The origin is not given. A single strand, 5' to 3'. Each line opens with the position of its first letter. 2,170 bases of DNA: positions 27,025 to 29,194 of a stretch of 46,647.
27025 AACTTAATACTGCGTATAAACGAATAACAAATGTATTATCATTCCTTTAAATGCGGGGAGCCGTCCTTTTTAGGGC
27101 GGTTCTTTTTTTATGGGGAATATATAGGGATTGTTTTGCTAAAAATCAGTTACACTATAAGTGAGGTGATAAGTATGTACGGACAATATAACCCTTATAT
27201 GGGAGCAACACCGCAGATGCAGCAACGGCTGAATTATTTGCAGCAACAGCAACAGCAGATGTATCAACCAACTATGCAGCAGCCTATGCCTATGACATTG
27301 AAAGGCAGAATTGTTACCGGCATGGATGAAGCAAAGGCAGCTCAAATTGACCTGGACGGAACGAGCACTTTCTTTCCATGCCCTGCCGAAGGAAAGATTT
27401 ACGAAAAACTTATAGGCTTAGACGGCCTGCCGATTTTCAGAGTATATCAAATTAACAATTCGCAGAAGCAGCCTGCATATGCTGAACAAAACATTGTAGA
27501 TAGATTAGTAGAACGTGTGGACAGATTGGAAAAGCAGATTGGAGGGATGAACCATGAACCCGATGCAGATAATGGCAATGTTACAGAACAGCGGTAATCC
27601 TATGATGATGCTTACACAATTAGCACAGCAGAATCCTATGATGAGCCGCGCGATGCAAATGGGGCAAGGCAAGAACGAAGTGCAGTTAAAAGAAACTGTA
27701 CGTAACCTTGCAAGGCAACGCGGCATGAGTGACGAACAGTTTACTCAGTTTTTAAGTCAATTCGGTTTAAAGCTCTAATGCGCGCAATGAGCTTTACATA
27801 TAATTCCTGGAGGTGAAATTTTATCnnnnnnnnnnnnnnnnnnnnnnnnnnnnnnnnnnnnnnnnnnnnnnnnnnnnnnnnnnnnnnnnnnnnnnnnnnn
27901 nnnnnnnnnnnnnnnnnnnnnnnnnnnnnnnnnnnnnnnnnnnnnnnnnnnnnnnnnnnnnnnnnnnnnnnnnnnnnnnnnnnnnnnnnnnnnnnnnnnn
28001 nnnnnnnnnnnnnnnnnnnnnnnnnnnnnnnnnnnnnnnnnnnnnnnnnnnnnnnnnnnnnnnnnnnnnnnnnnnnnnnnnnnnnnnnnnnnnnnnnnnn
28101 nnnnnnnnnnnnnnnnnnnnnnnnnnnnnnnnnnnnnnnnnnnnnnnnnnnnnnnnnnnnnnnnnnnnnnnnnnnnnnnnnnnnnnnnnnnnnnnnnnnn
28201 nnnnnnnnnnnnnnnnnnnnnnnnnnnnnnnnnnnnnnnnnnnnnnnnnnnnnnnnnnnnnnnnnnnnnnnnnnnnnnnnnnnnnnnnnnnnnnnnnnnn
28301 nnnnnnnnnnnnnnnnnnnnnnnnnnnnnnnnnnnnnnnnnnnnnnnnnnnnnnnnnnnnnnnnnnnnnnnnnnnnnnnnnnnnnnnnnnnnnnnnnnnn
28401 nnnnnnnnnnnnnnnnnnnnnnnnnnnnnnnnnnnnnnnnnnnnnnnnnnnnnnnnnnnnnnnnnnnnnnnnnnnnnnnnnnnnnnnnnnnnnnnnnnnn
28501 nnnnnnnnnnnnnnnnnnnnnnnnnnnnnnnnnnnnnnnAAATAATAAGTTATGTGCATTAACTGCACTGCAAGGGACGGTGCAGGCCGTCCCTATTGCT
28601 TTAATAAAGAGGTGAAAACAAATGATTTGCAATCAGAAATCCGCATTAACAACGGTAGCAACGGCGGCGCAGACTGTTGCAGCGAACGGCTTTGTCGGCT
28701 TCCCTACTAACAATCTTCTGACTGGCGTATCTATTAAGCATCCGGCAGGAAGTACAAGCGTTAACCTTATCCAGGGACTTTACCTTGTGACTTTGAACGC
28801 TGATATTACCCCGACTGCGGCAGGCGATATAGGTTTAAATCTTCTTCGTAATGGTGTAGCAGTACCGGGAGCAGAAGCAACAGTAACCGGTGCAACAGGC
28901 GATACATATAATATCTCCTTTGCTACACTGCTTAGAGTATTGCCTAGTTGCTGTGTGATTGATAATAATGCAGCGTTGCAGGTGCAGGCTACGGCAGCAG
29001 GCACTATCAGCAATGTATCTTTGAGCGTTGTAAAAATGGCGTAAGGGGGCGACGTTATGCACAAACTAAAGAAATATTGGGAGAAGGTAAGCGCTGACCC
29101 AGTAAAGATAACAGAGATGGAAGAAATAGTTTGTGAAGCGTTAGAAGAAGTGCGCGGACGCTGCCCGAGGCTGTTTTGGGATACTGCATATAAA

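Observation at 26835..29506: Terminator-bounded cargo cassette next to attP: LuxR-type regulator plus five compositionally odd proteins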

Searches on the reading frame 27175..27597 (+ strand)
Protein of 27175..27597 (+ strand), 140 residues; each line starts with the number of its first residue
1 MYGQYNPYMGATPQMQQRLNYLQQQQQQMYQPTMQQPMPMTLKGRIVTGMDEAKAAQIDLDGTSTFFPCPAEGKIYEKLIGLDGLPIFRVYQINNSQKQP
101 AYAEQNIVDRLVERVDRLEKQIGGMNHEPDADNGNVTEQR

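Call 9: search_protein_families(library=ncbifam, proteins=[window:27175-27597:+], max_evalue=1)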
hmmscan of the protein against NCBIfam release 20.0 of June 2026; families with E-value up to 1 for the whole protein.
window:27175-27597:+ (140 aa): 1 family
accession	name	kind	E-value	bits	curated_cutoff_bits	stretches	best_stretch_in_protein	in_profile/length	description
NF010501.0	PRK13920.1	subfamily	0.087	12.4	225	1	10-127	29-138/213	putative anti-sigmaE protein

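Call 31: search_solved_structures(query=A3, max_evalue=10)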
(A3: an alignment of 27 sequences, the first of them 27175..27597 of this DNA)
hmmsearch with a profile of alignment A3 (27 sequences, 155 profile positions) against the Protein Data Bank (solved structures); distinct sequences matched with E-value up to 10: 39.
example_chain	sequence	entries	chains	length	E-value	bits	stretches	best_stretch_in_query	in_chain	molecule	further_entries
1l8d_A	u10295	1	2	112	0.1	15.9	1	103-142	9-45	DNA double-strand break repair rad50 ATPase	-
6q22_A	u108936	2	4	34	0.29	14.4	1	116-138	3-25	Coiled-coil Trimer with Glu:Aminobutyric acid:Lys Triad | peptide with Glu:Ala:Lys triad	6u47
6zff_A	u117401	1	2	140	0.33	14.2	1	103-142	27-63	DNA double-strand break repair Rad50 ATPase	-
1ykd_A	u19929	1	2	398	0.35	14.1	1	54-92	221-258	adenylate cyclase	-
3vop_A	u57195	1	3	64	0.37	14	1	104-146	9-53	Protein A27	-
3he4_A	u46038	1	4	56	0.51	13.6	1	97-137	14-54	SYNZIP6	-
6v50_A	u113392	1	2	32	0.55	13.5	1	111-133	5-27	Coiled-coil Trimer with Glu:Ser:Lys Triad with K7A mutation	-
6ovv_A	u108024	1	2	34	0.57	13.4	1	116-138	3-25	Coiled-coil Trimer with Glu:4-pyridinylalanine:Lys Triad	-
7o92_A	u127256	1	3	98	0.94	12.7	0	110-138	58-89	hypothetical protein UY81_C0065G0003 residues 18-54 from Candidatus Giovannonibacteria bac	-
6q1w_A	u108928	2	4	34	0.99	12.6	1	116-138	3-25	Coiled-coil Trimer with Glu:Val:Lys Triad | Coiled-coil Trimer with Glu:Norvaline:Lys Triad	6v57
6ovs_A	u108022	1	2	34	1.1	12.5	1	116-138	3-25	Coiled-coil Trimer with Glu:Tyr:Lys Triad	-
1coi_A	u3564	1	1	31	1.2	12.4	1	116-138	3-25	COIL-VALD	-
4c7n_B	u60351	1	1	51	1.3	12.3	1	114-140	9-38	SYNTHETIC ALPHA-HELIX, IM10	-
6q25_A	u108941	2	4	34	1.3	12.2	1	111-134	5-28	Coiled-coil Trimer with Glu:Leu:Lys Triad | Coiled-coil Trimer with Glu:Norleucine:Lys Triad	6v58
3w8v_A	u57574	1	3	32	1.4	12.2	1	117-137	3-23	GCN4n coiled coil peptide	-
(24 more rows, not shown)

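Call 38: search_protein_families(library=padloc, proteins=[window:27175-27597:+], max_evalue=1)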
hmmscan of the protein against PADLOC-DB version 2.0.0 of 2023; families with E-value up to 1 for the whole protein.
window:27175-27597:+ (140 aa): 0 families

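Call 42: find_homologous_proteins(query=window:27175-27597:+, max_evalue=0.001)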
Query window:27175-27597:+ (140 aa): 194 proteins with E <= 0.001 among 209 candidates; the best 120 are listed.
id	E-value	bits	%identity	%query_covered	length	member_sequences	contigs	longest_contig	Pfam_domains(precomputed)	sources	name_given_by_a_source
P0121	3.4e-86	304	99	100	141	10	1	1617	-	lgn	-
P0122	2.3e-85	301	98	100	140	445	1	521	-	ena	-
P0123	5.8e-80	284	95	99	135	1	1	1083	-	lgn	-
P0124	7.7e-78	277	92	100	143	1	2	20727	-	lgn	-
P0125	3.8e-77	275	90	100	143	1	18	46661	-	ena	-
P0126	4.2e-77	275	90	100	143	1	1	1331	-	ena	-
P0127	4.7e-77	275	91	100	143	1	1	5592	-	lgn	-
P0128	6.5e-77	274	90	100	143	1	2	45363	-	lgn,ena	-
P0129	2.3e-76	272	90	100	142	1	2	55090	-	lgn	-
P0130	3.1e-76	272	90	100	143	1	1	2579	-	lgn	-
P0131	3.2e-76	272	91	100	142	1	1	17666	-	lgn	-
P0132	3.3e-76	272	89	100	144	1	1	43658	-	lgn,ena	-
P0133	5.0e-75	268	89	99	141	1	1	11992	-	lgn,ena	-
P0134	7.2e-75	267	86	99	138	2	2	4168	-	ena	-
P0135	2.1e-74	266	89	99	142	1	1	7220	-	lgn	-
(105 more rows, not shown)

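Call 65: predict_structure(alignment_id=A7)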
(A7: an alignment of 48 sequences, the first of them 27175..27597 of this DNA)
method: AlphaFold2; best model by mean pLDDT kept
length: 140 residues; sequences in the alignment: 48
mean_pLDDT: 57.7   pTM: 0.21
mean pLDDT of the five models: 57.7, 52.6, 52.2, 51.5, 51.3
residues with pLDDT >= 90: 0; 70-90: 37; 50-70: 57; < 50: 46
segments of 3 or more residues with pLDDT < 50: 1-5, 29-45, 50-52
pLDDT, mean of each block of 10 residues (from residue 1): 48 68 59 37 46 50 51 70 77 57 60 80 57 48
secondary structure, 60 per line:
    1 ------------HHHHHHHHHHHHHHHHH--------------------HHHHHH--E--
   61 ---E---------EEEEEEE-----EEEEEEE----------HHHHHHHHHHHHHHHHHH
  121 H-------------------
elements in order: H13-29 H50-55 E74-80 E86-92 H103-121

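Call 71: fold_search(model_id=the predicted structure, library=pdb)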
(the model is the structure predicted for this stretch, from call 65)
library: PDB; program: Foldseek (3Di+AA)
matches with E <= 10: 184; with E <= 0.001: 0
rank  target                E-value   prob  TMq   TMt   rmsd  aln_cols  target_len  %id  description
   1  2w1t_A                9.3e-01  0.23  0.13  0.11   9.5        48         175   23  Crystal Structure of B. subtilis SpoVT (released 2008-11-18)
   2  2a1s_C                1.2e+00  0.08  0.17  0.07  20.6       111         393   11  Crystal structure of native PARN nuclease domain (released 2005-12-20)
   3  8a22_Au               1.3e+00  0.18  0.18  0.17  10.7        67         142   21  Structure of the mitochondrial ribosome from Polytomella magna (released 2022-11-16)
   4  7qsq_A                1.5e+00  0.21  0.13  0.14  14.3        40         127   18  Permutated N-terminal lobe of the ribose binding protein from Thermotoga maritima (released 2023-01-11)
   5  7qsq_C                1.6e+00  0.18  0.12  0.13  16.1        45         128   20  Permutated N-terminal lobe of the ribose binding protein from Thermotoga maritima (released 2023-01-11)
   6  6zj3_SY               1.6e+00  0.07  0.13  0.19  18.3        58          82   16  Cryo-EM structure of the highly atypical cytoplasmic ribosome of Euglena gracilis (released 2020-10-07)
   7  3elk_B                1.9e+00  0.15  0.15  0.19   7.3        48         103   19  Crystal structure of putative transcriptional regulator TA0346 from Thermoplasma acidophilum (released 2008-09-30)
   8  5lnl_H                2.1e+00  0.41  0.18  0.20   2.1        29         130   14  Crystal structure of Hsf 1608-1749 putative domain 1 (released 2017-02-15)
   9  6hix_A4               2.1e+00  0.02  0.11  0.10  19.3       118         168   14  Cryo-EM structure of the Trypanosoma brucei mitochondrial ribosome - This entry contains the large mitoribosomal subu (released 2018-09-26)
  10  5lnl_F                2.5e+00  0.33  0.19  0.20   2.4        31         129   22  Crystal structure of Hsf 1608-1749 putative domain 1 (released 2017-02-15)
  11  5lnl_I                2.5e+00  0.33  0.19  0.20   2.4        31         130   22  Crystal structure of Hsf 1608-1749 putative domain 1 (released 2017-02-15)
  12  7qz5_A                2.7e+00  0.08  0.17  0.21  14.1        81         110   12  Transcriptional regulator LmrR with Trp-67 and Trp-96 replaced by the unnatural amino acid 5-fluoroTrp (released 2022-11-23)
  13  7w5z_Y0               2.9e+00  0.10  0.22  0.30   8.7        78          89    9  Cryo-EM structure of Tetrahymena thermophila mitochondrial complex IV, composite dimer model (released 2022-04-06)
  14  8cem_A                2.9e+00  0.04  0.12  0.03  21.0        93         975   13  Structure of bovine native C3, re-refinement (released 2023-04-05)
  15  5lnl_A                3.1e+00  0.30  0.19  0.20   2.3        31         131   22  Crystal structure of Hsf 1608-1749 putative domain 1 (released 2017-02-15)
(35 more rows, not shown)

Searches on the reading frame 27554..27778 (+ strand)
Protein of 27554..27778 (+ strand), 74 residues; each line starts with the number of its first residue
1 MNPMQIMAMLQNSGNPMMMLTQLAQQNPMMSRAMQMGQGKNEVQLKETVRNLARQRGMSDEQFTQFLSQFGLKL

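Call 3: search_protein_families(library=pfam, proteins=[window:27554-27778:+], max_evalue=1)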
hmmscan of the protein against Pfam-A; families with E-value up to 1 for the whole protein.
window:27554-27778:+ (74 aa): 6 families
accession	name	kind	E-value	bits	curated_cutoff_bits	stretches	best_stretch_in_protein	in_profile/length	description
PF09312.16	SurA_N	-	0.012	16.3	30.8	1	19-73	46-100/118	SurA N-terminal domain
PF18401.7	Thioredoxin_13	-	0.038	14.3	26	1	5-51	20-64/136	Thioredoxin-like domain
PF13693.12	HTH_35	-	0.039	14.4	25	0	2-35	3-33/75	Winged helix-turn-helix DNA-binding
PF08671.16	SinI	-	0.056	13.7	31.4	0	53-67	12-26/28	Anti-repressor SinI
PF18114.7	Suv3_N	-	0.16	12.5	24.2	1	35-70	29-64/116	Suv3 helical N-terminal domain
PF24669.2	Ddi2_HDD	-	0.27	11.8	32.8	1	2-38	2-35/66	Ddi2 HDD domain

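Call 4: search_protein_families(library=phrogs, proteins=[window:27554-27778:+], max_evalue=0.1)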
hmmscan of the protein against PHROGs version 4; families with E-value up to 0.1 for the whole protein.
window:27554-27778:+ (74 aa): 0 families

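Call 9: search_protein_families(library=ncbifam, proteins=[window:27554-27778:+], max_evalue=1)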
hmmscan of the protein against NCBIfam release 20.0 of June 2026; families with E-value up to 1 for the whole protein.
window:27554-27778:+ (74 aa): 0 families

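Call 38: search_protein_families(library=padloc, proteins=[window:27554-27778:+], max_evalue=1)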
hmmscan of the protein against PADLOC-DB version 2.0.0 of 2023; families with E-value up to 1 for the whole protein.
window:27554-27778:+ (74 aa): 0 families

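Call 40: search_solved_structures(query=A4, max_evalue=10)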
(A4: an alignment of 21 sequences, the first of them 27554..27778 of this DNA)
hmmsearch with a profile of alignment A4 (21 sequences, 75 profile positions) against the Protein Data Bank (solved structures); distinct sequences matched with E-value up to 10: 25.
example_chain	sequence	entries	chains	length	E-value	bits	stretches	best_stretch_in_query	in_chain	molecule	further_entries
7bqq_A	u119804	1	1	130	0.0038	20.3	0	33-70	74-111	Gogy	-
3f02_A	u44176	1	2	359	0.14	15.3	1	32-70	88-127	Neuroserpin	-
2xny_M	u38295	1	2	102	0.16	15.1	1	10-66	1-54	M PROTEIN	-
3fgq_A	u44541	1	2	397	0.16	15.1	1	32-70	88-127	Neuroserpin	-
3f5n_A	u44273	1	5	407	0.17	15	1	32-70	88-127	Neuroserpin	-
1egx_A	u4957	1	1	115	0.29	14.2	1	15-67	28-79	VASODILATOR-STIMULATED PHOSPHOPROTEIN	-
2oto_A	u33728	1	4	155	0.41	13.7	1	10-66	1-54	M protein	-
7kuw_A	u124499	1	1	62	0.57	13.3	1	31-72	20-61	Sequence-Based Designed Protein nmt_0994_guided_02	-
9jua_A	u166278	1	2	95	0.58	13.3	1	39-70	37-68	Enhancer of yellow 2b transcription factor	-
8zcy_A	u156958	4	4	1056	0.59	13.2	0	26-66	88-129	CRISPR-associated endonuclease Cas9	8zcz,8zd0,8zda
7enr_A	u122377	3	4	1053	0.6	13.2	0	26-66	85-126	CRISPR-associated endonuclease Cas9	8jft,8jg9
7vw3_A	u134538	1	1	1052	0.6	13.2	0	26-66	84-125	CRISPR-associated endonuclease Cas9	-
7el1_A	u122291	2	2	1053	0.6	13.2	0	26-66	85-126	CRISPR-associated endonuclease Cas9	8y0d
7eni_A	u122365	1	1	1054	0.6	13.2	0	26-66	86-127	CRISPR-associated endonuclease Cas9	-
5axw_A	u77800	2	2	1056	0.6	13.2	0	26-66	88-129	CRISPR-associated endonuclease Cas9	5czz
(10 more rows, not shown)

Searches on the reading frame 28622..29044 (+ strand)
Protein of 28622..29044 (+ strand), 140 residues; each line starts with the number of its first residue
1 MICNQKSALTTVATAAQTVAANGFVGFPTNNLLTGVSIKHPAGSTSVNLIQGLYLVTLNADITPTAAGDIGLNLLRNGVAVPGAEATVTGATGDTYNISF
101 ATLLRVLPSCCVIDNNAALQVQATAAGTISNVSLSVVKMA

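Call 3: search_protein_families(library=pfam, proteins=[window:28622-29044:+], max_evalue=1)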
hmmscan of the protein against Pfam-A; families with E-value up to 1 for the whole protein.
window:28622-29044:+ (140 aa): 1 family
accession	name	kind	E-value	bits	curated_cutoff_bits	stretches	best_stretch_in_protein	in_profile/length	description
PF18573.7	BclA_C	-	3.6e-05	24.1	38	1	14-139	6-127/128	BclA C-terminal domain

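Call 4: search_protein_families(library=phrogs, proteins=[window:28622-29044:+], max_evalue=0.1)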
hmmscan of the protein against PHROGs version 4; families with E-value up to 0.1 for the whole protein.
window:28622-29044:+ (140 aa): 1 family
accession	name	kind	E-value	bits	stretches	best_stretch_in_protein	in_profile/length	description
phrog_20016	-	unknown function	9.9e-09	36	1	12-139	5-140/141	-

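Call 9: search_protein_families(library=ncbifam, proteins=[window:28622-29044:+], max_evalue=1)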
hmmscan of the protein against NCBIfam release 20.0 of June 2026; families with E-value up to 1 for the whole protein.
window:28622-29044:+ (140 aa): 0 families

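Call 30: search_solved_structures(query=A2, max_evalue=10)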
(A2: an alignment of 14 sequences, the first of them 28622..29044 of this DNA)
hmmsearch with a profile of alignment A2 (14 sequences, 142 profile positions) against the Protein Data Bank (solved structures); distinct sequences matched with E-value up to 10: 9.
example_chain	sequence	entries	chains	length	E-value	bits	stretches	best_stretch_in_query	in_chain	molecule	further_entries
9h38_A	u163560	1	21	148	3.8e-06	30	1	7-139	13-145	Flagellar hook-length control protein FliK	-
2z5w_A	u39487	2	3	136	0.019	18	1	26-142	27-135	BclA protein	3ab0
2r6q_A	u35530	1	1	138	0.026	17.5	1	27-142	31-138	BclA protein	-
3twi_A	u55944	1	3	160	0.036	17.1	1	28-142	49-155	BclA protein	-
1wck_A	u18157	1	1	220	0.086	15.9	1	29-141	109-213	BCLA PROTEIN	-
3tyj_A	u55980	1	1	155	0.11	15.5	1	28-142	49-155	BclA protein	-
9gg6_A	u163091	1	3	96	0.59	13.2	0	25-53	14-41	Isoform Tau-F of Microtubule-associated protein tau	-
8q92_A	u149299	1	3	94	0.74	12.8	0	25-53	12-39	Microtubule-associated protein tau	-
9gg1_A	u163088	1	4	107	0.81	12.7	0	25-53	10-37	Isoform Tau-D of Microtubule-associated protein tau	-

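Call 32: search_solved_structures(query=A2, max_evalue=0.001, show_alignments=1)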
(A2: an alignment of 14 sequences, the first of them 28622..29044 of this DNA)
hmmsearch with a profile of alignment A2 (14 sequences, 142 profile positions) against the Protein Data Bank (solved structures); distinct sequences matched with E-value up to 0.001: 1.
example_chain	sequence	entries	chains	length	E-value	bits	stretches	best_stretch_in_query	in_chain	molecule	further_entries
9h38_A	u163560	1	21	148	3.8e-06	30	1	7-139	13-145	Flagellar hook-length control protein FliK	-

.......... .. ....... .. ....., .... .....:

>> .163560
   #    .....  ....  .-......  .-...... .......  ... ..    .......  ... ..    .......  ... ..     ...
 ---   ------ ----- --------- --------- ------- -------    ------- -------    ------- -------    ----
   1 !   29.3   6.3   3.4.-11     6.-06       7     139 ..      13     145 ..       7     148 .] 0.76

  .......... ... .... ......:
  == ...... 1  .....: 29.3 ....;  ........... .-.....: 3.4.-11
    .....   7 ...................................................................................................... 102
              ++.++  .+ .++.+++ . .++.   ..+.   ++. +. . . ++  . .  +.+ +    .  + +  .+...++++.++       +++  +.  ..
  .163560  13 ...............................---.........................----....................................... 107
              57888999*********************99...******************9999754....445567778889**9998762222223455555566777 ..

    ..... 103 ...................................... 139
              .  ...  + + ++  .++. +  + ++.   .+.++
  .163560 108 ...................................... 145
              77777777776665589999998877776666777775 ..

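Call 38: search_protein_families(library=padloc, proteins=[window:28622-29044:+], max_evalue=1)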
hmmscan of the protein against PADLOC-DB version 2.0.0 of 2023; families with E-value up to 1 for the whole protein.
window:28622-29044:+ (140 aa): 0 families

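Call 77: find_homologous_proteins(query=A2, max_evalue=0.001)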
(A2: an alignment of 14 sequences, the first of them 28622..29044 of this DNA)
Query A2 (14 sequences) (140 aa, profile of the alignment): 7926 proteins with E <= 0.001 among 8000 candidates; the best 120 are listed.
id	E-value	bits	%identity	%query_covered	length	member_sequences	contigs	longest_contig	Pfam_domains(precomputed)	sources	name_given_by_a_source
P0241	1.5e-45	172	98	100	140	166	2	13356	PF18573.8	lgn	-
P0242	6.2e-44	167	91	100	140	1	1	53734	PF18573.8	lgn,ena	-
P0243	1.0e-43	166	86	100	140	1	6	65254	-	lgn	-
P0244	1.9e-43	166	84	100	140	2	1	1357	-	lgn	-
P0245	5.2e-43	164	-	-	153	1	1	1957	-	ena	-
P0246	1.3e-42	163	89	100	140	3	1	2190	-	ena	-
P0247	1.3e-42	163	87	100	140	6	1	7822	PF18573.8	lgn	-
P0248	2.9e-42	162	-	-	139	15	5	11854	-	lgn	-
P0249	3.4e-42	162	82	100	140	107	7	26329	-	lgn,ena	-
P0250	4.2e-42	161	63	97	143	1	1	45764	-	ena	-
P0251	4.5e-42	161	85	100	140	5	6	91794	PF18573.8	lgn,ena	-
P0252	5.5e-42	161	86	100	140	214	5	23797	PF18573.8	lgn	-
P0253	7.9e-42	160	-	-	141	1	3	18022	-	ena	-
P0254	9.8e-42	160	-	-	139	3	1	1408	-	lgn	-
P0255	1.2e-41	160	84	100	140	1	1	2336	PF18573.8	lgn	-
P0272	5.4e-41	158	86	100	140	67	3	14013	PF18573.8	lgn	-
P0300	1.8e-40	156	83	100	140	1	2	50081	PF18573.8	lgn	-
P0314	2.5e-40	155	83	100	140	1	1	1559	PF18573.8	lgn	-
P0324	3.5e-40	155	80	100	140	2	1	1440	PF18573.8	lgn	-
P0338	5.8e-40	154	83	100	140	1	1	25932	PF18573.8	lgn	-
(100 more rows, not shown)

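Call 90: search_dna_similar(query=window:28622-29044:+, collection=phages, mode=protein, max_evalue=0.001, max_rows=30)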
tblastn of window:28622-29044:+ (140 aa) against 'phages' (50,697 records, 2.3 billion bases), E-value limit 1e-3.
Records with a match: 2; places in all: 2; records where one place covers at least 80% of the query: 1.
Best place of each record, by identity: <60% 2.
By first word of the organism name: Bacteriophage 2.
By host as written in the record: - 2.
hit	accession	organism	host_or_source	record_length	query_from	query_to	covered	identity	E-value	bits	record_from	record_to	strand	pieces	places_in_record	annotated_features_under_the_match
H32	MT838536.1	Bacteriophage sp.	human fecal samples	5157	1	140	100%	42.3%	5e-12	67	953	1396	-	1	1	record has no annotation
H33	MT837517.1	Bacteriophage sp.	human fecal samples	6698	23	110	63%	33.0%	6e-4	44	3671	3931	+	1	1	record has no annotation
